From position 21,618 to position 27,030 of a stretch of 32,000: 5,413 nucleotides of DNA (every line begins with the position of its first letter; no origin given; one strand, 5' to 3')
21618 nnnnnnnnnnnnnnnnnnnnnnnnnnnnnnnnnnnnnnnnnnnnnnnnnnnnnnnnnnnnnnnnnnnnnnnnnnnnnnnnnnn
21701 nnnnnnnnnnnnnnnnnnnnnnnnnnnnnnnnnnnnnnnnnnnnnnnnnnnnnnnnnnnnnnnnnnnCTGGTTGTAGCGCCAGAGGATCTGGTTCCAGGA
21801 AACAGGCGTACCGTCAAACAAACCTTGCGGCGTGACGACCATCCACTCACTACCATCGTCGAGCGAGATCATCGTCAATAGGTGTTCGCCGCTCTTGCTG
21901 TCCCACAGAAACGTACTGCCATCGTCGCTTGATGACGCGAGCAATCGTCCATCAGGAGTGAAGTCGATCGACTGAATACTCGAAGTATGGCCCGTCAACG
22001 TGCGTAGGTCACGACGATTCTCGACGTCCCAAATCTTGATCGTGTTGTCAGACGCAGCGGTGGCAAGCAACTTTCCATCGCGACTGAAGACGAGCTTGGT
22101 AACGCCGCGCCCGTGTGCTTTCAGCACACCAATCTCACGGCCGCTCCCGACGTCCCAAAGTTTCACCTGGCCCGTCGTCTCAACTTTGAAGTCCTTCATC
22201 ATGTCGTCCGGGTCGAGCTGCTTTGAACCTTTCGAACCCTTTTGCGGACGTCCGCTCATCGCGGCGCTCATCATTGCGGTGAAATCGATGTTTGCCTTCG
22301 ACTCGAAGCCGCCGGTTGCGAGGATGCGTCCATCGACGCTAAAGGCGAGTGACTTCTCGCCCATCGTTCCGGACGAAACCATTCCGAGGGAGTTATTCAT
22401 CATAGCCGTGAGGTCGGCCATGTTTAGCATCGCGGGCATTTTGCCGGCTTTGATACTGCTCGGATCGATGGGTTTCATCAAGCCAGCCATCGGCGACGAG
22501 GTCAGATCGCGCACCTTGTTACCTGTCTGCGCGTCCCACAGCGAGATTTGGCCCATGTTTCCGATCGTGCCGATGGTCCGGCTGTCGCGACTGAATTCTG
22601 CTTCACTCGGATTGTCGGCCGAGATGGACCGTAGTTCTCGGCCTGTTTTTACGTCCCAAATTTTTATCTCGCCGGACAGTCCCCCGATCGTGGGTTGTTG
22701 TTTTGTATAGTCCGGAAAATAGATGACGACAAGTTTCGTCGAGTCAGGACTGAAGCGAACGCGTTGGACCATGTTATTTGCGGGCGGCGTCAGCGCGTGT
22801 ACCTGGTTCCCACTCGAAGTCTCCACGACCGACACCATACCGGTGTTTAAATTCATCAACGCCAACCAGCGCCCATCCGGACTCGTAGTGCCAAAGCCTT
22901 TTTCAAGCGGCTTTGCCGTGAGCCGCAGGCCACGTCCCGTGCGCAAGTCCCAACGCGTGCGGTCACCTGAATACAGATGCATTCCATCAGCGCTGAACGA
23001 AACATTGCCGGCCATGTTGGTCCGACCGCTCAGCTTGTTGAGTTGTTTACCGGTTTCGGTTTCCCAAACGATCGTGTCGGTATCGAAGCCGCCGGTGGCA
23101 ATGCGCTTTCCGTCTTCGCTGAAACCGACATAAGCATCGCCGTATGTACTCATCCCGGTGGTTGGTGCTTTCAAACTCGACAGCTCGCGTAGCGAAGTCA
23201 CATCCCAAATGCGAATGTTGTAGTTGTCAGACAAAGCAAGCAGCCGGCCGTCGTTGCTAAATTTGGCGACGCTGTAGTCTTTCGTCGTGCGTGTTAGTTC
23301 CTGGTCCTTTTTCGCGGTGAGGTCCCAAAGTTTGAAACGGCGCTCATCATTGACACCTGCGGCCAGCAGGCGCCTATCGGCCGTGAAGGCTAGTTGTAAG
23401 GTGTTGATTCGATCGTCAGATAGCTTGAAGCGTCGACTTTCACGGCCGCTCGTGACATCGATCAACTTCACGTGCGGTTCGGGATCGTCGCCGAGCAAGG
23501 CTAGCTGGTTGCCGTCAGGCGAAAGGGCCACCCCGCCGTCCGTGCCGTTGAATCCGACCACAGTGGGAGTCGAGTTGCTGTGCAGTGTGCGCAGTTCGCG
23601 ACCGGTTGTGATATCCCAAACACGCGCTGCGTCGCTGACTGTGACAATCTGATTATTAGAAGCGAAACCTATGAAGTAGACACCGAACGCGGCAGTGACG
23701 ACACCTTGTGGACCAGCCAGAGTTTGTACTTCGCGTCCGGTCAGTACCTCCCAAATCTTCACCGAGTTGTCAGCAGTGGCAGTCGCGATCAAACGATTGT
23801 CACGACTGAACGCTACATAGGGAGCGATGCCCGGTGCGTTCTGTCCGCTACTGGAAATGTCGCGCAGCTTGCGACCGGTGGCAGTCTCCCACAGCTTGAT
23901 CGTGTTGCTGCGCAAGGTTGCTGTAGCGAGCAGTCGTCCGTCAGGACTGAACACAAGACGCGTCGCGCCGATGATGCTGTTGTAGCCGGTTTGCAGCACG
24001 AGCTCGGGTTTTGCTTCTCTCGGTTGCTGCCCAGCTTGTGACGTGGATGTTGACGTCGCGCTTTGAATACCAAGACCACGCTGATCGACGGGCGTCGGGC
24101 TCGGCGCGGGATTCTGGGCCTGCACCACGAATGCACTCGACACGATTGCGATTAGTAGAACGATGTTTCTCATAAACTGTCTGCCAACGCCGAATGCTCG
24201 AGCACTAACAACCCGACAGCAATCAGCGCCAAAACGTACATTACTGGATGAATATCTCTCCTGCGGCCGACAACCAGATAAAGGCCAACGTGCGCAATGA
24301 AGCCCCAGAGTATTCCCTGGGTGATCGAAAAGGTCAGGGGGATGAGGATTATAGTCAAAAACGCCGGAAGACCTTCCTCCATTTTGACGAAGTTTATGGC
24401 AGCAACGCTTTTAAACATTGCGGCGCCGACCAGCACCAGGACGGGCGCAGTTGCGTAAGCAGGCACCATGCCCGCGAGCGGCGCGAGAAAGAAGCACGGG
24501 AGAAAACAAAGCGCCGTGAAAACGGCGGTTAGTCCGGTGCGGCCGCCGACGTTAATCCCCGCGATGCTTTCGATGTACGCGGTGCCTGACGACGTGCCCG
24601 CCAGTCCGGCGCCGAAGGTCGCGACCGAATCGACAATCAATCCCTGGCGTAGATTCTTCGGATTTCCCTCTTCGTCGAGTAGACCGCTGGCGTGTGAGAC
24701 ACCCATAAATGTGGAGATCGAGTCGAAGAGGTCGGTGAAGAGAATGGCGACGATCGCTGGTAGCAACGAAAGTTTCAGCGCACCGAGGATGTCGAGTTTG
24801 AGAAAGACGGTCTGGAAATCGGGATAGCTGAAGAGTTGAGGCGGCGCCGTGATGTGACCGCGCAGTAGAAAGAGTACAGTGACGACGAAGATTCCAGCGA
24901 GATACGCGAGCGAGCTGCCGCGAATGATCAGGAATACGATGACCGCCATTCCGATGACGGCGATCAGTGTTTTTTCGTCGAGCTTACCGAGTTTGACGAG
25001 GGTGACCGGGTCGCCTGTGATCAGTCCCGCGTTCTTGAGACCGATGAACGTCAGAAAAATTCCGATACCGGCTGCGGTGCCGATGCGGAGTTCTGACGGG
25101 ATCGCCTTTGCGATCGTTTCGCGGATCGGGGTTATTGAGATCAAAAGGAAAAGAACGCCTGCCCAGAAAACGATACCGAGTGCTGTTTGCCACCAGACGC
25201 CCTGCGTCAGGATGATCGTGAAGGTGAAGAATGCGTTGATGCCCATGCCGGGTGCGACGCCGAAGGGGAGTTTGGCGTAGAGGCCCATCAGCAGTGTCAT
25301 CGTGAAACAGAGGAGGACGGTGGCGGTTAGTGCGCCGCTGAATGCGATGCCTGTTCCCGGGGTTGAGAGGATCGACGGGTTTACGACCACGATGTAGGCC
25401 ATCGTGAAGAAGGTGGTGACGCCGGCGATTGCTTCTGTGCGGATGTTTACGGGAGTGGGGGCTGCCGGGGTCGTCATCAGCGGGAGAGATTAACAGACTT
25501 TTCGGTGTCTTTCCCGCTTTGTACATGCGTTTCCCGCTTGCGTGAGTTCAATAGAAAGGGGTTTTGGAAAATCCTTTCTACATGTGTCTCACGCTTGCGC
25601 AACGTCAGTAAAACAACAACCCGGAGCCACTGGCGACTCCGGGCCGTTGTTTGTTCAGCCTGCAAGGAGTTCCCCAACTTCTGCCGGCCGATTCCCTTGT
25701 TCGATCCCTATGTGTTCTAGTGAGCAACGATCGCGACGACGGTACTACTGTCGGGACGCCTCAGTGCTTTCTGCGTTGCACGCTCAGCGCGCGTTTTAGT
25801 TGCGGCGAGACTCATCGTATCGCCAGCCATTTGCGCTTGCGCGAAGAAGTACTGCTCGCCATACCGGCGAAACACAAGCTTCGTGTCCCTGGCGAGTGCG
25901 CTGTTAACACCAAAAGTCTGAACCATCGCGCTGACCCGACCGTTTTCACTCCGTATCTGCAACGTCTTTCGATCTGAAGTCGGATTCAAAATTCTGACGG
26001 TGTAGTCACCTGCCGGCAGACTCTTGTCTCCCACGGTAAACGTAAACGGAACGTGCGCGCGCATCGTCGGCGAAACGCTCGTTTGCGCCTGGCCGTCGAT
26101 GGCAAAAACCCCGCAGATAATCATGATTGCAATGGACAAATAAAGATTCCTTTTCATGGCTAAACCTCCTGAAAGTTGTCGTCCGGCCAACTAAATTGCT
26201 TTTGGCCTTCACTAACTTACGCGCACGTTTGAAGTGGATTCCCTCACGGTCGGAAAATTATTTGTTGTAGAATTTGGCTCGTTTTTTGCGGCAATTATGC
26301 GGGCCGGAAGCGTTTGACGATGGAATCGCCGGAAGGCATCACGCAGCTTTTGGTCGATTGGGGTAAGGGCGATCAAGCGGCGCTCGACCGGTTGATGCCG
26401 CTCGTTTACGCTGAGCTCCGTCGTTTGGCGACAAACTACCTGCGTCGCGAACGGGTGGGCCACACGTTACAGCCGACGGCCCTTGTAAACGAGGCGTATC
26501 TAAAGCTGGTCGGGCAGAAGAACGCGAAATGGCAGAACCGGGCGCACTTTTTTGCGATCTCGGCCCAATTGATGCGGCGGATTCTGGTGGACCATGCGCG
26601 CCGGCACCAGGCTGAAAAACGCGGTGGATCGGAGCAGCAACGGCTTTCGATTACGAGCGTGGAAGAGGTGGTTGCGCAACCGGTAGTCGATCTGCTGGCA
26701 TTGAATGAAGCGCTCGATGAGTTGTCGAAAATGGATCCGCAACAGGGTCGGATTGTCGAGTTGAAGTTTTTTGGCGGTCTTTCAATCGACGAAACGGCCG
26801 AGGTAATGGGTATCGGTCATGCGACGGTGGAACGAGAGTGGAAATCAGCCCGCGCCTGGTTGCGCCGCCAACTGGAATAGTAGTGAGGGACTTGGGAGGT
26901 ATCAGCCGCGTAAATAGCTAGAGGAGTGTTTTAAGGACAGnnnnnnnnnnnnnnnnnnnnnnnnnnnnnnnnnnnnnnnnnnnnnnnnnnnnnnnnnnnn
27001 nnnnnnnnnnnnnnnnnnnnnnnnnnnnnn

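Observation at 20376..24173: Exported double-propeller WD40-caspase protein embedded in, and translationally coupled to, a purine uptake/catabolism operon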

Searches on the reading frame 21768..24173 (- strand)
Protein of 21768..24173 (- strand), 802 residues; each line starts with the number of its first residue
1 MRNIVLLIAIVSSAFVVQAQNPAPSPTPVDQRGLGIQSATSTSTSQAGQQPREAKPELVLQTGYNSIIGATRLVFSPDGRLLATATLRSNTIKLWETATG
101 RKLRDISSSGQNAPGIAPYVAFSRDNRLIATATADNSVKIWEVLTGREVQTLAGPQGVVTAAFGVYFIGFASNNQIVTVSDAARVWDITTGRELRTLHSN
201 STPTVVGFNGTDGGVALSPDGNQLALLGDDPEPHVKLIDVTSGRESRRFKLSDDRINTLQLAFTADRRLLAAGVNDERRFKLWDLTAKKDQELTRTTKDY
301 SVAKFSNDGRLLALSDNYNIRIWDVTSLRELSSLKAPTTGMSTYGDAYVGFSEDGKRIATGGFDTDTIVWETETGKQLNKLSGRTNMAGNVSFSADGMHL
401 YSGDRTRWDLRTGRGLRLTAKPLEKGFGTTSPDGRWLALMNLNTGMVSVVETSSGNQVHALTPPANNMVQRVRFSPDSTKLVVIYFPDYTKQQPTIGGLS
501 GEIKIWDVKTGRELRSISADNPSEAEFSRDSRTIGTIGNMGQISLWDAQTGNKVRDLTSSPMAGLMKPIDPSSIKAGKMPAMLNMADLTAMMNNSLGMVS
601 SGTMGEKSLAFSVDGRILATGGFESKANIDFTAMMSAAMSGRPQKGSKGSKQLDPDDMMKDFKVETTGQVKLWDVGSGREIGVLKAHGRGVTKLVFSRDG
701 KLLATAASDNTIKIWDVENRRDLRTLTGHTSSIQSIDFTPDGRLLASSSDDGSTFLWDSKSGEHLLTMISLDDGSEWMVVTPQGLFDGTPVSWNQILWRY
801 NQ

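Call 42: find_homologous_proteins(query=window:21768-24173:-, max_evalue=1e-20)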
Query window:21768-24173:- (802 aa): 6342 proteins with E <= 1e-20 among 8000 candidates; the best 120 are listed.
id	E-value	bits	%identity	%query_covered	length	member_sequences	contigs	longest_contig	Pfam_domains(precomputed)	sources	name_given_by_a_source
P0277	0.0e+0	1604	90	100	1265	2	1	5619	PF25168.2,PF23586.3,PF13360.14,PF24105.2,PF24805.2,PF25048.2,PF24017.3,PF23342.2,PF24817.2,PF02239.23,PF23393.3,PF23389.2,PF20426.5,PF00656.28,PF25460.2,PF00400.39,PF23414.2,PF25178.1,PF23410.5,PF23775.2,PF25174.2,PF24814.2,PF23381.2,PF21029.4,PF25173.2,PF23383.2,PF25171.2,PF12894.14,PF25175.2,PF247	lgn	-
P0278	0.0e+0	1602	89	100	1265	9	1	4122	PF25168.2,PF23586.3,PF24105.2,PF24805.2,PF25048.2,PF24017.3,PF23342.2,PF24817.2,PF02239.23,PF23393.3,PF23389.2,PF20426.5,PF00656.28,PF25460.2,PF00400.39,PF11715.17,PF23414.2,PF25178.1,PF23410.5,PF23775.2,PF25174.2,PF24814.2,PF23381.2,PF21029.4,PF25173.2,PF23383.2,PF25171.2,PF12894.14,PF25175.2,PF247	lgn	-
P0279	0.0e+0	1343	77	97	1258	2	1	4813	PF25168.2,PF23586.3,PF24105.2,PF24805.2,PF25048.2,PF24017.3,PF23342.2,PF24817.2,PF23393.3,PF23389.2,PF20426.5,PF00656.28,PF25460.2,PF00400.39,PF23414.2,PF25178.1,PF23410.5,PF25174.2,PF24814.2,PF23381.2,PF21029.4,PF25173.2,PF23383.2,PF25171.2,PF12894.14,PF25175.2,PF24796.2,PF07676.19,PF24780.2,PF2340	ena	-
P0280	0.0e+0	1334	75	100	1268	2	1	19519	PF25168.2,PF23769.2,PF23586.3,PF24105.2,PF24805.2,PF25048.2,PF24017.3,PF23342.2,PF24817.2,PF02239.23,PF23393.3,PF23389.2,PF20426.5,PF00656.28,PF25460.2,PF00400.39,PF23414.2,PF25178.1,PF23410.5,PF23775.2,PF25174.2,PF24814.2,PF23381.2,PF25173.2,PF23383.2,PF25171.2,PF12894.14,PF25175.2,PF24796.2,PF0767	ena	-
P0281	0.0e+0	1330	75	100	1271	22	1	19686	PF25168.2,PF23586.3,PF24105.2,PF24805.2,PF25048.2,PF24017.3,PF23342.2,PF24817.2,PF23393.3,PF23389.2,PF20426.5,PF00656.28,PF25460.2,PF00400.39,PF23414.2,PF25178.1,PF23410.5,PF25174.2,PF07433.18,PF24814.2,PF23381.2,PF21029.4,PF25173.2,PF23383.2,PF25171.2,PF12894.14,PF25175.2,PF24796.2,PF07676.19,PF247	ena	-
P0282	0.0e+0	1325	74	100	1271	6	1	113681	PF25168.2,PF23586.3,PF24105.2,PF24805.2,PF25048.2,PF24017.3,PF23342.2,PF24817.2,PF23393.3,PF23389.2,PF20426.5,PF00656.28,PF25460.2,PF00400.39,PF23414.2,PF25178.1,PF23410.5,PF23775.2,PF25174.2,PF24814.2,PF23381.2,PF21029.4,PF25173.2,PF23383.2,PF25171.2,PF12894.14,PF25175.2,PF24796.2,PF07676.19,PF2478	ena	-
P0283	0.0e+0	1307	73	100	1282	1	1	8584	PF25168.2,PF23586.3,PF24105.2,PF24805.2,PF25048.2,PF24017.3,PF23342.2,PF24817.2,PF02239.23,PF23393.3,PF23389.2,PF20426.5,PF00656.28,PF25460.2,PF00400.39,PF23414.2,PF25178.1,PF23410.5,PF25174.2,PF24814.2,PF23381.2,PF21029.4,PF25173.2,PF25171.2,PF12894.14,PF25175.2,PF24796.2,PF07676.19,PF24780.2,PF234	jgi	jgi:WD40 repeat protein/uncharacterized caspase-like protein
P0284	0.0e+0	1305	73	100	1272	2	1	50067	PF25168.2,PF23769.2,PF23586.3,PF24105.2,PF24805.2,PF25048.2,PF24017.3,PF23342.2,PF24817.2,PF02239.23,PF23393.3,PF23389.2,PF15492.13,PF20426.5,PF00656.28,PF25460.2,PF00400.39,PF23414.2,PF25178.1,PF23410.5,PF23775.2,PF25174.2,PF24814.2,PF23381.2,PF21029.4,PF25173.2,PF23383.2,PF25171.2,PF12894.14,PF251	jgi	jgi:WD40 repeat protein/uncharacterized caspase-like protein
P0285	0.0e+0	1300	73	100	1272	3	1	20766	PF25168.2,PF23586.3,PF24105.2,PF24805.2,PF25048.2,PF24017.3,PF23342.2,PF24817.2,PF02239.23,PF23393.3,PF23389.2,PF23609.2,PF20426.5,PF00656.28,PF25460.2,PF00400.39,PF23414.2,PF25178.1,PF23410.5,PF23775.2,PF25174.2,PF24814.2,PF23381.2,PF25173.2,PF25171.2,PF12894.14,PF25175.2,PF24796.2,PF07676.19,PF247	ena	-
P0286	0.0e+0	1296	73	100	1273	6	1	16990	PF25168.2,PF23769.2,PF23586.3,PF24105.2,PF24805.2,PF25048.2,PF24017.3,PF23342.2,PF24817.2,PF23393.3,PF23389.2,PF20426.5,PF00656.28,PF25460.2,PF00400.39,PF23414.2,PF25178.1,PF23410.5,PF23775.2,PF25174.2,PF24814.2,PF23381.2,PF21029.4,PF25173.2,PF23383.2,PF25171.2,PF12894.14,PF25175.2,PF24796.2,PF07676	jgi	jgi:WD40 repeat protein/uncharacterized caspase-like protein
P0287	0.0e+0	1291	73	100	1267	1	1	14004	PF25168.2,PF23586.3,PF24105.2,PF24805.2,PF25048.2,PF24017.3,PF23342.2,PF24817.2,PF02239.23,PF23393.3,PF23389.2,PF20426.5,PF00656.28,PF25460.2,PF00400.39,PF23414.2,PF25178.1,PF23410.5,PF23775.2,PF25174.2,PF24814.2,PF23381.2,PF21029.4,PF25173.2,PF25171.2,PF12894.14,PF25175.2,PF24796.2,PF24780.2,PF2340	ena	-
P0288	0.0e+0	1291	73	100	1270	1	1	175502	PF25168.2,PF23586.3,PF24105.2,PF24805.2,PF25048.2,PF24017.3,PF23342.2,PF24817.2,PF02239.23,PF23393.3,PF23389.2,PF20426.5,PF00656.28,PF25460.2,PF00400.39,PF23414.2,PF25178.1,PF23410.5,PF25174.2,PF24814.2,PF23381.2,PF21029.4,PF25173.2,PF23383.2,PF25171.2,PF12894.14,PF25175.2,PF24796.2,PF24780.2,PF2340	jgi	jgi:WD40 repeat protein/uncharacterized caspase-like protein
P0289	0.0e+0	1291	72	100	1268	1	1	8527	PF25168.2,PF23586.3,PF24105.2,PF24805.2,PF25048.2,PF24017.3,PF23342.2,PF24817.2,PF02239.23,PF10584.15,PF23393.3,PF23389.2,PF20426.5,PF00656.28,PF25460.2,PF00400.39,PF23414.2,PF25178.1,PF23410.5,PF23775.2,PF25174.2,PF24814.2,PF23381.2,PF21029.4,PF25173.2,PF25171.2,PF12894.14,PF25175.2,PF24796.2,PF076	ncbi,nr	ncbi:MAG TPA: caspase family protein [Pyrinomonadaceae bacterium]|nr:caspase family protein [Pyrinom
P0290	0.0e+0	1282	73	100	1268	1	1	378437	PF25168.2,PF23769.2,PF23586.3,PF24105.2,PF24805.2,PF25048.2,PF24017.3,PF23342.2,PF24817.2,PF02239.23,PF23393.3,PF23389.2,PF23609.2,PF20426.5,PF00656.28,PF25460.2,PF00400.39,PF23414.2,PF25178.1,PF23410.5,PF23775.2,PF25174.2,PF24814.2,PF23381.2,PF21029.4,PF25173.2,PF23383.2,PF25171.2,PF12894.14,PF2517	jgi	jgi:WD40 repeat protein/uncharacterized caspase-like protein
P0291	0.0e+0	1281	72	100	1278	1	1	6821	PF25168.2,PF23586.3,PF24105.2,PF24805.2,PF25048.2,PF24017.3,PF23342.2,PF24817.2,PF02239.23,PF23393.3,PF23389.2,PF20426.5,PF00656.28,PF25460.2,PF00400.39,PF23414.2,PF25178.1,PF23410.5,PF23775.2,PF25174.2,PF07433.18,PF24814.2,PF23381.2,PF21029.4,PF25173.2,PF23383.2,PF25171.2,PF12894.14,PF25175.2,PF247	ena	-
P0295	0.0e+0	1273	72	100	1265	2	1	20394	PF25168.2,PF23769.2,PF23586.3,PF24105.2,PF24805.2,PF25048.2,PF24017.3,PF23342.2,PF24817.2,PF23393.3,PF23389.2,PF20426.5,PF00656.28,PF25460.2,PF00400.39,PF23414.2,PF25178.1,PF23410.5,PF23775.2,PF25174.2,PF24814.2,PF23381.2,PF21029.4,PF25173.2,PF23383.2,PF25171.2,PF12894.14,PF25175.2,PF24796.2,PF24780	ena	-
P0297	0.0e+0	1265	71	100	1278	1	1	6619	PF25168.2,PF23769.2,PF23586.3,PF24105.2,PF24805.2,PF25048.2,PF24017.3,PF23342.2,PF24817.2,PF02239.23,PF23393.3,PF23389.2,PF20426.5,PF00656.28,PF25460.2,PF00400.39,PF23414.2,PF25178.1,PF23410.5,PF23775.2,PF25174.2,PF24814.2,PF23381.2,PF21029.4,PF25173.2,PF23383.2,PF25171.2,PF12894.14,PF25175.2,PF2479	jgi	jgi:WD40 repeat protein/uncharacterized caspase-like protein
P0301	0.0e+0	1250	72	98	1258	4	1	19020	PF25168.2,PF23586.3,PF24105.2,PF24805.2,PF25048.2,PF24017.3,PF23342.2,PF24817.2,PF02239.23,PF23393.3,PF23389.2,PF20426.5,PF00656.28,PF25460.2,PF00400.39,PF23414.2,PF25178.1,PF23410.5,PF23775.2,PF25174.2,PF24814.2,PF23381.2,PF21029.4,PF25173.2,PF23383.2,PF25171.2,PF12894.14,PF25175.2,PF24796.2,PF0767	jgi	jgi:WD40 repeat protein/uncharacterized caspase-like protein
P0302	0.0e+0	1250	70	100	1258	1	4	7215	PF25168.2,PF23769.2,PF23586.3,PF24105.2,PF24805.2,PF25048.2,PF24017.3,PF23342.2,PF24817.2,PF10584.15,PF23393.3,PF23389.2,PF23609.2,PF15492.13,PF20426.5,PF00656.28,PF25460.2,PF00400.39,PF23414.2,PF25178.1,PF23410.5,PF23775.2,PF25174.2,PF24814.2,PF23381.2,PF21029.4,PF25173.2,PF25171.2,PF12894.14,PF251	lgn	-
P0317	0.0e+0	1165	67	100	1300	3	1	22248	PF25168.2,PF23769.2,PF23586.3,PF24105.2,PF24805.2,PF25048.2,PF24017.3,PF23342.2,PF24817.2,PF23393.3,PF23389.2,PF23609.2,PF15492.13,PF20426.5,PF00656.28,PF25460.2,PF00400.39,PF23414.2,PF25178.1,PF23410.5,PF23775.2,PF25174.2,PF24814.2,PF23381.2,PF21029.4,PF25173.2,PF23383.2,PF25171.2,PF12894.14,PF2517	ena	-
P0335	0.0e+0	1095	63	100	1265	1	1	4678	PF25168.2,PF23769.2,PF23586.3,PF24105.2,PF24805.2,PF25048.2,PF24017.3,PF23342.2,PF24817.2,PF02239.23,PF23393.3,PF23389.2,PF23609.2,PF15492.13,PF20426.5,PF00656.28,PF25460.2,PF00400.39,PF23414.2,PF25178.1,PF23410.5,PF23775.2,PF25174.2,PF24814.2,PF23381.2,PF21029.4,PF25173.2,PF23383.2,PF25171.2,PF1289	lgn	-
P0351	0.0e+0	1089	63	99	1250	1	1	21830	PF25168.2,PF23586.3,PF24105.2,PF24805.2,PF25048.2,PF24017.3,PF23342.2,PF24817.2,PF23393.3,PF23389.2,PF20426.5,PF00656.28,PF25460.2,PF00400.39,PF23414.2,PF25178.1,PF23410.5,PF23775.2,PF25174.2,PF24814.2,PF23381.2,PF25173.2,PF25171.2,PF12894.14,PF25175.2,PF24796.2,PF07676.19,PF24780.2,PF23409.2,PF2517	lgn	-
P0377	0.0e+0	1075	62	99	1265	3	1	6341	PF25168.2,PF23769.2,PF23586.3,PF24105.2,PF24805.2,PF25048.2,PF24017.3,PF23342.2,PF24817.2,PF02239.23,PF23393.3,PF23389.2,PF20426.5,PF00656.28,PF25460.2,PF00400.39,PF23414.2,PF25178.1,PF23410.5,PF23775.2,PF25174.2,PF24814.2,PF23381.2,PF21029.4,PF25173.2,PF23383.2,PF25171.2,PF12894.14,PF25175.2,PF2479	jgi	jgi:WD40 repeat protein/uncharacterized caspase-like protein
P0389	0.0e+0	1065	61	99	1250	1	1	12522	PF25168.2,PF23769.2,PF23586.3,PF24105.2,PF24805.2,PF25048.2,PF24017.3,PF23342.2,PF24817.2,PF23393.3,PF23389.2,PF20426.5,PF00656.28,PF25460.2,PF00400.39,PF23414.2,PF25178.1,PF23410.5,PF23775.2,PF25174.2,PF24814.2,PF23381.2,PF21029.4,PF25173.2,PF23383.2,PF25171.2,PF12894.14,PF25175.2,PF24796.2,PF07676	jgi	jgi:WD40 repeat protein/uncharacterized caspase-like protein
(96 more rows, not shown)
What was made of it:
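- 20376..24173 (-): Whole gene: exported WD40-Ig-caspase protein, 1265 aa plus stop. Full-length orthologues of 1250-1300 aa are named 'caspase family protein [Pyrinomonadaceae bacterium]' (call 42).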

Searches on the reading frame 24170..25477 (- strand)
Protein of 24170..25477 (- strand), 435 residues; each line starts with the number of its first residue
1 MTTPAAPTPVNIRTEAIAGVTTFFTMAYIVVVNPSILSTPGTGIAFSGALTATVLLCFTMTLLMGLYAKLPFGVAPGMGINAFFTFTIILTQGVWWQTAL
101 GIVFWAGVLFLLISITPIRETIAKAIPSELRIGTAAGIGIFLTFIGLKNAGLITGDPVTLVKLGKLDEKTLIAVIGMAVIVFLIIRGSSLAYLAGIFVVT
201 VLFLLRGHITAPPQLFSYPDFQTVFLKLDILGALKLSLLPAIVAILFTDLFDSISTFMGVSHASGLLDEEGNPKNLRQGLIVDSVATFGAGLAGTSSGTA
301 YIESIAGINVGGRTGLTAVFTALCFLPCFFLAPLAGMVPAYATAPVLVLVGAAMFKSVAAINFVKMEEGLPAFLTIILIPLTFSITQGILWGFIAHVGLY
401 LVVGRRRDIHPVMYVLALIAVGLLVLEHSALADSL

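Call 6: search_protein_families(library=pfam, proteins=[window:24170-25477:-], max_evalue=0.01)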
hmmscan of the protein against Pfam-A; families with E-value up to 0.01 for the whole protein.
window:24170-25477:- (435 aa): 1 family
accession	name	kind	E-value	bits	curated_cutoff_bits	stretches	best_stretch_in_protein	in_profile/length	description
PF00860.26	Xan_ur_permease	-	5.2e-41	141.1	27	1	15-388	3-386/389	Permease family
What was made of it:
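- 24170..25477 (-): Xanthine/uracil-family permease gene, first gene of the unit; its TGA overlaps the protease ATG (ATGA 24170-24173). PF00860 E=5e-41 (call 6).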

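Call 8: search_protein_families(library=ncbifam, proteins=[window:24170-25477:-], max_evalue=0.01)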
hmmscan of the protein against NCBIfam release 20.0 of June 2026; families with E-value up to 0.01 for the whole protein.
window:24170-25477:- (435 aa): 0 families

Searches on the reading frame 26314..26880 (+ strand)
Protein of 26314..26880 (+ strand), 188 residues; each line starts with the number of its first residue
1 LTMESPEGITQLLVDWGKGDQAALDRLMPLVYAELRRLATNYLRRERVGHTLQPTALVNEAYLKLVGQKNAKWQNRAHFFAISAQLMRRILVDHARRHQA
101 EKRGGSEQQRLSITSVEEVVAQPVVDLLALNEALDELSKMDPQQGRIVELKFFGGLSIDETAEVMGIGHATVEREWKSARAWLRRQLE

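Call 61: search_protein_families(library=pfam, proteins=[window:26314-26880:+], max_evalue=0.001)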
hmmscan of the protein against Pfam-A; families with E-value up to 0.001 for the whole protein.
window:26314-26880:+ (188 aa): 3 families
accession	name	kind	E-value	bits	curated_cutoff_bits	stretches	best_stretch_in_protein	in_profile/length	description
PF07638.17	Sigma70_ECF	-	6.3e-60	202.7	21.1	1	8-187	3-183/185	ECF sigma factor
PF08281.18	Sigma70_r4_2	-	2.9e-08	33.7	25.7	1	132-182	3-53/54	Sigma-70, region 4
PF04545.22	Sigma70_r4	-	0.00013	21.9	24.1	1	137-184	2-49/50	Sigma-70, region 4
